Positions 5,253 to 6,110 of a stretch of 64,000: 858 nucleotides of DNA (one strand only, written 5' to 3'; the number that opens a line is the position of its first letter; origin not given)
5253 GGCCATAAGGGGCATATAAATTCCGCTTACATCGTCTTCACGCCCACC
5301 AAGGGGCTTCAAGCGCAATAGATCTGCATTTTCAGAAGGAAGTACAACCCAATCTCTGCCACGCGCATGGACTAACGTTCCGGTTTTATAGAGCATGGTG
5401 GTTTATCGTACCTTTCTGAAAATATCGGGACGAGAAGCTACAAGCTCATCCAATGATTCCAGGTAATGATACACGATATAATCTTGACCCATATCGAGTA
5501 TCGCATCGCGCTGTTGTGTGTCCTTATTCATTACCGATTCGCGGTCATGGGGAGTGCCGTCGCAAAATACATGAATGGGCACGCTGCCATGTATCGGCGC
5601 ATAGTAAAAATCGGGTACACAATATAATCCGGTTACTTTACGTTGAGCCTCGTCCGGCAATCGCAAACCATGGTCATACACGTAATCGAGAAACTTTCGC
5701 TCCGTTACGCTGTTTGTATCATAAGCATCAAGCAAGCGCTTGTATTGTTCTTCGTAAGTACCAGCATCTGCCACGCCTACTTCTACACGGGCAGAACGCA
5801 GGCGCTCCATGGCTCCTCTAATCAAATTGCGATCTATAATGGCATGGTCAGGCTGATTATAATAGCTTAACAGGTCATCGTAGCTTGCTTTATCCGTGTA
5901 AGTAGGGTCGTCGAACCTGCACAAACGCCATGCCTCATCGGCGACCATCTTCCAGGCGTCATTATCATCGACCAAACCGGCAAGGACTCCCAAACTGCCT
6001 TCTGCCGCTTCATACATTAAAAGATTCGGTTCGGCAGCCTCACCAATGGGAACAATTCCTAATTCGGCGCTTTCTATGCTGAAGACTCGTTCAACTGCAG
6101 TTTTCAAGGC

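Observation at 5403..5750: Endonuclease-like (Vsr/DUF559-type) tail on the giant helicase, a possible built-in substitute for DrmC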

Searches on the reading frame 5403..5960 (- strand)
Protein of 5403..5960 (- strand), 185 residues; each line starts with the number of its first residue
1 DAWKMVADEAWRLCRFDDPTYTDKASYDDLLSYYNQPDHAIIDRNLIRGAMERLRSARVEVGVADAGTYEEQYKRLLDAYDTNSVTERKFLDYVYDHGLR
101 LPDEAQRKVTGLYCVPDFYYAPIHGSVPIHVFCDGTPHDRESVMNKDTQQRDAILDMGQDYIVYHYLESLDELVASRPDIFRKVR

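Call 12: search_solved_structures(query=window:5403-5900:-, max_evalue=10, show_alignments=3)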
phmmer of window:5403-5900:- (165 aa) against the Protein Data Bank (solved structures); distinct sequences matched with E-value up to 10: 2.
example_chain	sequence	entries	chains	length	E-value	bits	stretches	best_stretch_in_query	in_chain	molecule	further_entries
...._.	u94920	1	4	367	1.4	12.3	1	1-40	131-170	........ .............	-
8goa_A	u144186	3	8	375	1.4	12.3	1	1-40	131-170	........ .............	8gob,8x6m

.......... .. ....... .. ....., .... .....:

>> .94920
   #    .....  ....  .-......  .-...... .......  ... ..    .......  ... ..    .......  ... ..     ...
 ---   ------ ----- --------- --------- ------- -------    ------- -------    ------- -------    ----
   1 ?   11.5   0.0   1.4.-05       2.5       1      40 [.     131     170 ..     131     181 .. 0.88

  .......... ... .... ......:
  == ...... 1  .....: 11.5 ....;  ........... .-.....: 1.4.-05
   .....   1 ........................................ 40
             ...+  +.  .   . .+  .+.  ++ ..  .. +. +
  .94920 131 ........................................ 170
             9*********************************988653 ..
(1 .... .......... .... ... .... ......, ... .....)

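Call 14: find_homologous_proteins(query=window:5403-5960:-, max_evalue=0.001)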
Query window:5403-5960:- (185 aa): 205 proteins with E <= 0.001 among 338 candidates; the best 120 are listed.
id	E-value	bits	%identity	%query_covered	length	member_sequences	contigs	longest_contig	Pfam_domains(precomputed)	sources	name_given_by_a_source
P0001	1.4e-77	278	65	99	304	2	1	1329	-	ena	-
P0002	6.2e-55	204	54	99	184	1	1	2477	-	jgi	jgi:hypothetical protein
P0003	2.3e-54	202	55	100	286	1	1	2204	PF09369.16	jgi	jgi:hypothetical protein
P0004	3.5e-54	202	55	99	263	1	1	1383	-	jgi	jgi:hypothetical protein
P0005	5.9e-54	201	55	97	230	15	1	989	-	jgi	jgi:hypothetical protein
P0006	1.0e-53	200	55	97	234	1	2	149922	PF09369.16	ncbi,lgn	-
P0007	1.1e-53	200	54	97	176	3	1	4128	-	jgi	jgi:hypothetical protein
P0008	1.7e-53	199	55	97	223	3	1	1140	-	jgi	jgi:hypothetical protein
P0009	1.6e-52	196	54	100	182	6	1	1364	-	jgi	jgi:hypothetical protein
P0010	2.3e-52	196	54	95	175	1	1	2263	-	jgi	jgi:hypothetical protein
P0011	3.2e-52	195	55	96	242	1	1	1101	PF09369.16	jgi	jgi:hypothetical protein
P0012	3.8e-52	195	63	74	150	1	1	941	-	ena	-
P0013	4.3e-52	195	53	100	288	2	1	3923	PF09369.16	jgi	jgi:hypothetical protein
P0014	4.6e-52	195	51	99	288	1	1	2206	PF09369.16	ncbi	-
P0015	6.0e-52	194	51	97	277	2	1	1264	PF09369.16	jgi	-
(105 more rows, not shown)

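Call 27: search_solved_structures(query=A1, max_evalue=10, show_alignments=3)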
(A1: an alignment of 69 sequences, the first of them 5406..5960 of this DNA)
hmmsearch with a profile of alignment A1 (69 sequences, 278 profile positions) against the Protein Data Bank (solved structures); distinct sequences matched with E-value up to 10: 5.
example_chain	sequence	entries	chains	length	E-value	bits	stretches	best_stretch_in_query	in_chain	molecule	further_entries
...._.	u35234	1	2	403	0.011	18.3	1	104-153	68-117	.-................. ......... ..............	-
4cqb_A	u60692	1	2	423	0.012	18.2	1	104-153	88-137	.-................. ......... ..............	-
4cqc_A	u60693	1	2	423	0.012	18.2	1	104-153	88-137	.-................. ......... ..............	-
4cqd_A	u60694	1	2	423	0.012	18.2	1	104-153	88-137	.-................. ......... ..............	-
5akq_A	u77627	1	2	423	0.012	18.2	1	104-153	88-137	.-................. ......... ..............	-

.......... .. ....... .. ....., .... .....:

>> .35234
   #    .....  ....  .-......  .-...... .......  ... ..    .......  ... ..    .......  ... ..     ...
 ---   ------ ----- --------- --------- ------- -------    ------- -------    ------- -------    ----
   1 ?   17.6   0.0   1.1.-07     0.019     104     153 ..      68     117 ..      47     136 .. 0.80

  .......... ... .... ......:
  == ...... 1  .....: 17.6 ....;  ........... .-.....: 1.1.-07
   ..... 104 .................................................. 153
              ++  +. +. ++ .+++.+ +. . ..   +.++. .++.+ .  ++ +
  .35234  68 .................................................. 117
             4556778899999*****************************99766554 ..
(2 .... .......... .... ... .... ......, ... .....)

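Call 28: search_protein_families(library=pfam, alignment_id=A1, max_evalue=1)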
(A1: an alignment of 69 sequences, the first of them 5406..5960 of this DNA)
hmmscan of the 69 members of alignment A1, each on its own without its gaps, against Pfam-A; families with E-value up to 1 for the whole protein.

A. member 1, window:5406-5960:- (185 aa): 1 family
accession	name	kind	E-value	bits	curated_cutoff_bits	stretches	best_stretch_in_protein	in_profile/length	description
PF00589.27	Phage_integrase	-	0.072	13.3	27.1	1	69-102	4-39/172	Phage integrase family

B. families by the number of members that match (of 69 scanned): 33 families (the first 25 are shown)
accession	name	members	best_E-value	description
PF09369.15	MZB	45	3.7e-08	MrfA Zn-binding domain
PF04480.18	DUF559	8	0.0003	Protein of unknown function (DUF559)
PF18741.7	MTES_1575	4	0.0065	REase_MTES_1575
PF19259.5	Ty3_capsid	3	0.0066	Ty3 transposon capsid-like protein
PF01390.26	SEA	3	0.05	SEA domain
PF00589.27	Phage_integrase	3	0.072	Phage integrase family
PF04391.17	DUF533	2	0.0075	Protein of unknown function (DUF533)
PF19696.4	DUF6196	2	0.017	Family of unknown function (DUF6196)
PF04820.20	Trp_halogenase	2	0.058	Tryptophan halogenase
PF02186.21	TFIIE_beta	2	0.061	TFIIE beta subunit core domain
PF20304.3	Sp-CxC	1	0.0047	Small protein from certain CxC ATPase-based DNA modification systems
PF25213.1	HVO_A0261_N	1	0.0074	HVO_A0261 N-terminal domain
PF11281.13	DUF3083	1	0.013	Protein of unknown function (DUF3083)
PF08785.16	Ku_PK_bind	1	0.027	Ku C terminal domain like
PF22180.2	RH3_dom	1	0.04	RH3 domain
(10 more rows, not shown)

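Call 29: search_protein_families(library=ncbifam, proteins=[window:5403-5960:-], max_evalue=0.1)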
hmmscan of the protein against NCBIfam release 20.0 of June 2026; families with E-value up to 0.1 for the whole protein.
window:5403-5960:- (185 aa): 0 families

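Call 31: find_related_loci(query=A1, collection=genome_contigs, flank=10000)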
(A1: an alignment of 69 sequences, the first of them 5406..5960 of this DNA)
Query A1 (185 aa) in genome_contigs; peptide patterns used: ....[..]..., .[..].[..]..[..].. (x = any residue, [..] = any of these).
509 stretches matched a pattern; 472 encode a relative of the query (tblastn E <= 1e-3); the best 80 are kept; 80 distinct loci.
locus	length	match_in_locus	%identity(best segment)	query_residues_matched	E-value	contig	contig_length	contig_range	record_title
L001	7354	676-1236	71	1-185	3e-90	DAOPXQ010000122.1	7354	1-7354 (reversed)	MAG TPA_asm: Treponemataceae bacterium isolate AMR_MDS_1336 NODE_12260_length_7354_cov_3.710782, whole genome shotgun se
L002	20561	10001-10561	70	1-185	5e-89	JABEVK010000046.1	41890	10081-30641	MAG: Spirochaetales bacterium isolate MAG 30 k99_173800, whole genome shotgun sequence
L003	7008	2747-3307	68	1-185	2e-87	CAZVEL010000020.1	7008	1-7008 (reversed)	MAG TPA_asm: uncultured Treponema sp. isolate SRP067234_co1_147 genome assembly, contig: k99_882023, whole genome shotgu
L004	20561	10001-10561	69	1-185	1e-84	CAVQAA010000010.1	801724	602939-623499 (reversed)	MAG: uncultured Spirochaetota bacterium isolate MFD03726.bin.2.143 genome assembly, contig: contig_22491, whole genome s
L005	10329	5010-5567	68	2-185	3e-83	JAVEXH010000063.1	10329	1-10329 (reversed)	MAG: Spirochaetia bacterium isolate BF4_168 NODE_21183_length_10329_cov_2.668790_Biofilm4, whole genome shotgun sequence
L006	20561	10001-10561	67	1-185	8e-83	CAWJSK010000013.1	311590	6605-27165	MAG: uncultured Spirochaetota bacterium isolate MFD01231.bin.2.51 genome assembly, contig: contig_5937, whole genome sho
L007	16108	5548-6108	63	1-185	7e-82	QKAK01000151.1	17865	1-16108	MAG: Spirochaetes bacterium isolate SZUA-370 scaffold_8667, whole genome shotgun sequence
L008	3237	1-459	75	33-185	6e-78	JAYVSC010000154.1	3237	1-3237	MAG: Spirochaetales bacterium isolate GL73_UP_concoct_77 GL73_UP_concoct_77_153, whole genome shotgun sequence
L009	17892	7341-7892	59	1-184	9e-74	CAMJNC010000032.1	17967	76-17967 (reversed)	MAG: uncultured Treponema sp. isolate SRR12081295_bin.52_metaWRAP_v1.3_MAG genome assembly, contig: ERZ12289769.4013, wh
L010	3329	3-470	70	32-185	4e-72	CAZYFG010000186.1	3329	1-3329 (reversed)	MAG TPA_asm: uncultured Eubacteriales bacterium isolate SRP239243_co1_308 genome assembly, contig: NODE_50902_length_332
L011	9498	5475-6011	55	3-185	1e-61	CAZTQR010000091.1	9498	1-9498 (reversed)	MAG TPA_asm: uncultured Ignavibacteriaceae bacterium isolate SRP189682_co2_437 genome assembly, contig: NODE_13804_lengt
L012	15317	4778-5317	54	1-185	6e-61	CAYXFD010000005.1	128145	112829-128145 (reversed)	MAG TPA_asm: uncultured Candidatus Cloacimonadota bacterium isolate SRP241326_co2_328 genome assembly, contig: NODE_221_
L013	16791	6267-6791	54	6-185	5e-61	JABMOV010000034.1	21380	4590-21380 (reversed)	MAG: Candidatus Neomarinimicrobiota bacterium isolate bin.159 k141_1383136, whole genome shotgun sequence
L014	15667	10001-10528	55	6-185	1e-60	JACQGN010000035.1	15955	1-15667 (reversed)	MAG: Betaproteobacteria bacterium isolate NC_groundwater_1074_Ag_S2p5_64_289 S_2p5_S6_coassembly_k141_529222, whole geno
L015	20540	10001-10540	55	2-185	7e-61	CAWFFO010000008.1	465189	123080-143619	MAG: uncultured delta proteobacterium isolate MFD02416.bin.2.73 genome assembly, contig: contig_18162, whole genome shot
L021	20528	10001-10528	55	6-185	1e-59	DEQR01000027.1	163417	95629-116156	MAG TPA_asm: Thiobacillus sp. UBA3361 UBA3361_contig_5, whole genome shotgun sequence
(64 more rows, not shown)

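Call 32: predict_structure(alignment_id=A1)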
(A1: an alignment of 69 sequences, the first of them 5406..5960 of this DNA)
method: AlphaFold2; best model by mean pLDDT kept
length: 185 residues; sequences in the alignment: 69
mean_pLDDT: 89.1   pTM: 0.65
mean pLDDT of the five models: 89.1, 88.8, 88.4, 88.3, 88.1
residues with pLDDT >= 90: 120; 70-90: 46; 50-70: 19; < 50: 0
segments of 3 or more residues with pLDDT < 50: none
pLDDT, mean of each block of 10 residues (from residue 1): 86 86 62 67 83 83 69 97 97 98 97 97 94 96 97 98 98 97 93
secondary structure, 60 per line:
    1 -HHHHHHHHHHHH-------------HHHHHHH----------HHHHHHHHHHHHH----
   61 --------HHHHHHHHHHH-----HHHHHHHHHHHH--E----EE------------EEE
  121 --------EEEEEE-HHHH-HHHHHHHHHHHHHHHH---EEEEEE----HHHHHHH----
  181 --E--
elements in order: H2-13 H27-33 H44-56 H69-79 H85-96 E118-120 E129-134 H136-139 H141-156 E160-165 H170-176

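Call 35: fold_search(model_id=the predicted structure, library=pdb)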
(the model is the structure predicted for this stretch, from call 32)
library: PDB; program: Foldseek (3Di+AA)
matches with E <= 10: 379; with E <= 0.001: 0
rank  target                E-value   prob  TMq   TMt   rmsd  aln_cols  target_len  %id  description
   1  4miw                  1.5e-02  0.38  0.24  0.26  16.8       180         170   17  High-resolution structure of the N-terminal endonuclease domain of the Lassa virus L polymerase (released 2014-03-19)
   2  2xi5_C                1.8e-02  0.41  0.23  0.23  11.4       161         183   12  N-terminal endonuclease domain of La Crosse virus L-protein (released 2010-10-06)
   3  5izh_A                2.1e-02  0.44  0.27  0.29  16.6       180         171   17  Lassa virus L protein cap-snatching endonuclease. apo form (released 2016-06-29)
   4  6klc                  3.1e-02  0.21  0.22  0.04  18.9       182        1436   19  Structure of apo Lassa virus polymerase (released 2020-03-18)
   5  5ltn_A                3.3e-02  0.63  0.30  0.30  14.1       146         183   16  Crystal structure of Lymphocytic choriomeningitis mammarenavirus endonuclease complexed with DPBA (released 2017-09-13)
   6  5t2t_A                3.3e-02  0.44  0.27  0.27  16.5       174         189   14  Crystal structure of Lymphocytic choriomeningitis mammarenavirus endonuclease bound to compound L742001 (released 2017-09-13)
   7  5j1p                  3.7e-02  0.33  0.26  0.28  17.1       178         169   17  Lassa virus L protein cap-snatching endonuclease. Bound to two manganese ions (released 2016-06-29)
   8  7eww_B                3.7e-02  0.25  0.20  0.21  17.9       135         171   19  Crystal structure of Ebinur Lake virus cap snatching endonuclease (N52A mutant) (released 2022-01-26)
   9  4i1t                  4.3e-02  0.38  0.27  0.29  17.2       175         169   14  Crystal structure of the cap-snatching endonuclease from Pichinde virus (released 2014-02-26)
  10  7ewu_D                5.5e-02  0.38  0.21  0.22  10.2       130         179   16  Crystal structure of Ebinur Lake virus cap snatching endonuclease (WT) (released 2022-01-26)
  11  7ela_A                5.5e-02  0.20  0.23  0.04  18.5       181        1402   18  Structure of Lassa virus polymerase in complex with 3'-vRNA and Z mutant (F36A) (released 2021-05-05)
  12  7oro_A                6.3e-02  0.28  0.25  0.04  10.1       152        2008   14  La Crosse virus polymerase at replication early-elongation stage (released 2022-02-16)
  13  8zb0_A                6.3e-02  0.18  0.19  0.12  14.0       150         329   11  Cryo-EM structure of human ZnT1 (released 2025-03-12)
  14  5mv0_D                8.8e-02  0.35  0.30  0.28  15.1       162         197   14  Structure of an N-terminal domain of a reptarenavirus L protein (released 2017-05-17)
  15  7ojn_L                8.8e-02  0.12  0.20  0.03  19.4       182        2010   18  Lassa virus L protein in an elongation conformation [ELONGATION] (released 2021-12-01)
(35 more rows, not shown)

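Call 83: search_protein_families(library=pfam, proteins=[L021:13396-14958:+, L012:8287-9273:+, L012:9218-10033:+, L007:12953-13873:+, L007:13906-15210:+, L007:15-857:+], max_evalue=0.01)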
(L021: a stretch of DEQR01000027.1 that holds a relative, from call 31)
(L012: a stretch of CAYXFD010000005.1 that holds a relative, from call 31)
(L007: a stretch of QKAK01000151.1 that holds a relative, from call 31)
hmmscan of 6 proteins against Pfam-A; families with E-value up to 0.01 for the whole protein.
L021:13396-14958:+ (520 aa): 3 families
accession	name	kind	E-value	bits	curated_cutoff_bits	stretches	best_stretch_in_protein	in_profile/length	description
PF21247.3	Fic-like_C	-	5.2e-14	52.3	27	1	444-505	1-64/64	Filamentation induced by cAMP protein Fic-like, C-terminal domain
PF04326.19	SLFN_AlbA_2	-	3.5e-11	44.1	25.3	1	17-146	1-117/118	Schlafen, AlbA_2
PF13749.12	HATPase_c_4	-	1.1e-09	38.6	26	1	338-411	17-88/89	Putative ATP-dependent DNA helicase recG C-terminal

L012:8287-9273:+ (328 aa): 1 family
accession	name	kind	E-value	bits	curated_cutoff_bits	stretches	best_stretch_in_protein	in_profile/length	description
PF01022.26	HTH_5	-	0.0033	17.7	22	1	143-173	9-37/47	Bacterial regulatory protein, arsR family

L012:9218-10033:+ (271 aa): 1 family
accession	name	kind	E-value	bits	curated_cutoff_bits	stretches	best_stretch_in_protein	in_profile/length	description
PF08843.17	AbiEii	-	0.001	19.5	22.5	1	29-72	9-43/238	Nucleotidyl transferase AbiEii toxin, Type IV TA system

L007:12953-13873:+ (306 aa): 1 family
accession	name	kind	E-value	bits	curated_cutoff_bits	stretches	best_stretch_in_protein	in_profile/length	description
PF07751.16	Abi_2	-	3.7e-47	161.5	25.6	1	32-222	2-184/184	Abi-like protein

L007:13906-15210:+ (434 aa): 1 family
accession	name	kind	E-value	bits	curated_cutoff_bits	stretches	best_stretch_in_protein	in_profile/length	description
PF14281.12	PDDEXK_4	-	2.5e-24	86.7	22.3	1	41-219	2-182/183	PD-(D/E)XK nuclease superfamily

L007:15-857:+ (280 aa): 2 families
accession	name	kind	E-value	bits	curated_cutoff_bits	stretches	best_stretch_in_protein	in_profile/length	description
PF04055.27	Radical_SAM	-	3.8e-12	47.1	29.5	1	14-128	3-123/166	Radical SAM superfamily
PF13353.11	Fer4_12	-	0.00011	23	22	1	15-129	12-128/137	4Fe-4S single cluster domain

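Call 84: search_dna_similar(query=window:5406-5960:-, collection=plasmids, mode=protein, max_rows=12)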
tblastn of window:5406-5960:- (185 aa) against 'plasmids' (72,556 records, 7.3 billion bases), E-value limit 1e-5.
Records with a match: 46; places in all: 46; records where one place covers at least 80% of the query: 25.
Best place of each record, by identity: <60% 46.
By first word of the organism name: Deinococcus 16; Planktothrix 5; Nostoc 4; Chroococcidiopsis 3; Thermus 3; Rhodococcus 2; Paraburkholderia 1; Caballeronia 1; Pseudanabaena 1; Dolichospermum 1; and 9 more.
By predicted mobility (MOB-suite, as given by PLSDB): non-mobilizable 23; mobilizable 17; conjugative 6.
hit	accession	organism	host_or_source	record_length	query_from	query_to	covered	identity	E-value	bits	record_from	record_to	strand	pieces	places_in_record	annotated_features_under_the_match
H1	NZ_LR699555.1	Paraburkholderia dioscoreae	-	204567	2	185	99%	51.9%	1e-53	190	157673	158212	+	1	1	DEAD/DEAH box helicase | helicase-related protein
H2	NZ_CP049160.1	Caballeronia sp. SBC1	whole organism,soil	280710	2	185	99%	50.3%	7e-50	179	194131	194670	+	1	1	DEAD/DEAH box helicase | helicase-related protein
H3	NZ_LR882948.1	Planktothrix agardhii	-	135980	2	175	94%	36.3%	8e-18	87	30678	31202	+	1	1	DEAD/DEAH box helicase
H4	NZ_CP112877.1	Pseudanabaena galeata CCNP1313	-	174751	2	163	88%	38.2%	1e-21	99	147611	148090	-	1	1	DEAD/DEAH box helicase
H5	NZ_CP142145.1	Rhodococcus sp. PD04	mixed culture,Industrial wastewater ...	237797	1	171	92%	35.9%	1e-16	84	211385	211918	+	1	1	DEAD/DEAH box helicase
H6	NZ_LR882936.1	Planktothrix agardhii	-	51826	2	175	94%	35.0%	9e-19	90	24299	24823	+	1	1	DEAD/DEAH box helicase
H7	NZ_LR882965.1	Planktothrix agardhii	-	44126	2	175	94%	35.0%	9e-19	90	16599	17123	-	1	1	DEAD/DEAH box helicase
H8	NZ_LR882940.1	Planktothrix agardhii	-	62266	2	175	94%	35.0%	9e-19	90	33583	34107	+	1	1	DEAD/DEAH box helicase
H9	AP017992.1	Planktothrix agardhii NIES-204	-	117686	2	175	94%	35.0%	1e-18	90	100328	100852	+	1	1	DEAD/DEAH box helicase domain-containing protein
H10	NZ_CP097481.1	Chroococcidiopsis sp. CCNUC1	cell culture,soil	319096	1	169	91%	35.3%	4e-22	100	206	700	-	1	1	DEAD/DEAH box helicase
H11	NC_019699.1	Chroococcidiopsis thermalis PCC 7203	-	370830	2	178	96%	33.5%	2e-19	92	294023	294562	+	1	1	DEAD/DEAH box helicase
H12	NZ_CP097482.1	Chroococcidiopsis sp. CCNUC1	cell culture,soil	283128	1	154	83%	37.4%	1e-23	104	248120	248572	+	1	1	hypothetical protein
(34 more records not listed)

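Call 85: get_annotated_region(hit=H1, flank=10000)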
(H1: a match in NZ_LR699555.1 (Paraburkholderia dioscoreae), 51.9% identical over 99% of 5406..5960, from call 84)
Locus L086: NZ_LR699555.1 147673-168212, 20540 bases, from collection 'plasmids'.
description: Paraburkholderia dioscoreae strain Msb3 plasmid pI
organism: Paraburkholderia dioscoreae (NCBI taxid 2604047)
taxonomy: Bacteria; Pseudomonadota; Betaproteobacteria; Burkholderiales; Burkholderiaceae; Paraburkholderia; Paraburkholderia dioscoreae
host: -; source: -; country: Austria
typing (MOB-suite, as given by PLSDB): non-mobilizable; mating-pair formation MPF_F
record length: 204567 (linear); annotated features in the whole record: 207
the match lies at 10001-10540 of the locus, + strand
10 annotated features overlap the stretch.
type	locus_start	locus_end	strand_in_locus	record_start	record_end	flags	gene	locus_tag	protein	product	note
CDS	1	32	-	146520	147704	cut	-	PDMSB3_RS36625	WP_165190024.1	AAA family ATPase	-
CDS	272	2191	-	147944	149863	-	-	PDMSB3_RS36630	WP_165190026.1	phage integrase family protein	-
CDS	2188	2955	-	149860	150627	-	-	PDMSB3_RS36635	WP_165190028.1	hypothetical protein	-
CDS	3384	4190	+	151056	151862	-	-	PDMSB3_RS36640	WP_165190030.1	hypothetical protein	-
CDS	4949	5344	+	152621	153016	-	-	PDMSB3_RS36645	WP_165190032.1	hypothetical protein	-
CDS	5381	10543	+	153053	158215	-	-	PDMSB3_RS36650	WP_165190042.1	DEAD/DEAH box helicase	-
CDS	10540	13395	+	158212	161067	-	-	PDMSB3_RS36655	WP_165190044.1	helicase-related protein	-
CDS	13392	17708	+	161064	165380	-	-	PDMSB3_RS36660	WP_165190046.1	DNA methyltransferase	-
CDS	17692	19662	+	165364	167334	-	-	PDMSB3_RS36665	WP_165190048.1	DUF2326 domain-containing protein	-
CDS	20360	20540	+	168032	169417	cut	-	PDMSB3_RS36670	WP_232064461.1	Mu transposase C-terminal domain-containing protein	-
